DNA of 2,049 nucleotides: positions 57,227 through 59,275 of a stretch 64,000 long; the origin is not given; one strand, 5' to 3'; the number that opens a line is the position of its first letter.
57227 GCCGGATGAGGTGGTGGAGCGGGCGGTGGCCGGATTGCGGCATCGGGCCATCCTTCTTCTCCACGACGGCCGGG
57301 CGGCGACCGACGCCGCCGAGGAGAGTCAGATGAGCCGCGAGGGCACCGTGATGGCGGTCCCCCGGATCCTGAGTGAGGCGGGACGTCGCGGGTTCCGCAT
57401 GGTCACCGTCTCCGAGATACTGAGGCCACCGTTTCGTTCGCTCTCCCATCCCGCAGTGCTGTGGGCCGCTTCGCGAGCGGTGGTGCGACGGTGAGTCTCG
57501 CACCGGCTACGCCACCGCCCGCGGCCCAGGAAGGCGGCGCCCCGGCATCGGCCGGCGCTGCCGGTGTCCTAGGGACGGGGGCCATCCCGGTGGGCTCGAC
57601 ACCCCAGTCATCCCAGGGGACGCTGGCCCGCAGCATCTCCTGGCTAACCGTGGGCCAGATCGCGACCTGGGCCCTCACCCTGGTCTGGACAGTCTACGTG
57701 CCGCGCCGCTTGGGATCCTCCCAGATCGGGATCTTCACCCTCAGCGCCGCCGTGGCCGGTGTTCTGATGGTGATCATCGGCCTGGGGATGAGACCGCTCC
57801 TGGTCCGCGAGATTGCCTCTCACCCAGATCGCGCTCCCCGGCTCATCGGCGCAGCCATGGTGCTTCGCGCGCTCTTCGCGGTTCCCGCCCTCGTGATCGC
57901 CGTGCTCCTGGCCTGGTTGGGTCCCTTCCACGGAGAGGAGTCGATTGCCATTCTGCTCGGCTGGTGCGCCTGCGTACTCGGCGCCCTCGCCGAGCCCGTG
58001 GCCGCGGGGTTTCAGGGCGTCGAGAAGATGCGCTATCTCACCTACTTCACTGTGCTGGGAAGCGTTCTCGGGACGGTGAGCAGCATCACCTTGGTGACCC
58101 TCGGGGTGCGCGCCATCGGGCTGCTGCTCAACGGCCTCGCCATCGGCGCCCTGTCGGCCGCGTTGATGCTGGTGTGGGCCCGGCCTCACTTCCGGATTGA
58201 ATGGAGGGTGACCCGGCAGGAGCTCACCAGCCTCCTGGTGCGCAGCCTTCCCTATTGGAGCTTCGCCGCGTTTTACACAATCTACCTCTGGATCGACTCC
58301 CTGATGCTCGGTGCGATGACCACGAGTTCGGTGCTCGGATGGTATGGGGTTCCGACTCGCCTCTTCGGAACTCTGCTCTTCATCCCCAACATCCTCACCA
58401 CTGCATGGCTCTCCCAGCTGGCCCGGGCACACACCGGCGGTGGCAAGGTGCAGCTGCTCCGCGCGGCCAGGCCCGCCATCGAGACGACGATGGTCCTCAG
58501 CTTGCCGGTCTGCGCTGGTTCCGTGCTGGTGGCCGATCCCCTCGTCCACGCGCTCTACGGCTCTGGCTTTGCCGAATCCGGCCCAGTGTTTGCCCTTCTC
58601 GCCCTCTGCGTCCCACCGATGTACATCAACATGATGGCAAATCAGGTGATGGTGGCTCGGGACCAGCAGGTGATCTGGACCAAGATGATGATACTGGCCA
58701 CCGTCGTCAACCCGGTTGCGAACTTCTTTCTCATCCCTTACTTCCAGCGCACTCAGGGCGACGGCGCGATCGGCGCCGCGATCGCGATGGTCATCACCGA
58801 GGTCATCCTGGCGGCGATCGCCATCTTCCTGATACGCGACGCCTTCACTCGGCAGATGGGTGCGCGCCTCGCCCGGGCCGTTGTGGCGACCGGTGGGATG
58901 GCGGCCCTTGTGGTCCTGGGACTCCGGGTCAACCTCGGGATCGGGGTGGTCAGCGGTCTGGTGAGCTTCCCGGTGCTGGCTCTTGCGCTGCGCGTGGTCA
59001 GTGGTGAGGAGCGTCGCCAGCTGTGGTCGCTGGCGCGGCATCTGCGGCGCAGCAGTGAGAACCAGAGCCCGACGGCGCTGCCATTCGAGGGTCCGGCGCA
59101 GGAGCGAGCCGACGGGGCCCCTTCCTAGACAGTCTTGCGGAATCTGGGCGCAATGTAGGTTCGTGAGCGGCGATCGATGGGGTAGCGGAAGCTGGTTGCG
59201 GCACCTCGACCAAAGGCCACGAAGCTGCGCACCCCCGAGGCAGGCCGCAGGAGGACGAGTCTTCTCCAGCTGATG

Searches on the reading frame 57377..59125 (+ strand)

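Call 53: search_protein_families(library=pfam, proteins=[window:57377-59125:+], max_evalue=0.0001)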
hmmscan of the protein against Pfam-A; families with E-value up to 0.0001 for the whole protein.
window:57377-59125:+ (583 aa): 3 families
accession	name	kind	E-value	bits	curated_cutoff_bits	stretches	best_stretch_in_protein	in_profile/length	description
PF01943.22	Polysacc_synt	-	3.7e-19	69.7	28.2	1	83-343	1-265/274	Polysaccharide biosynthesis protein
PF13440.11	Polysacc_synt_3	-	1e-16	61.5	23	1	112-401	6-291/293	Polysaccharide biosynthesis protein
PF03023.19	MurJ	-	1e-06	28.1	27.4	1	230-521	164-438/451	Lipid II flippase MurJ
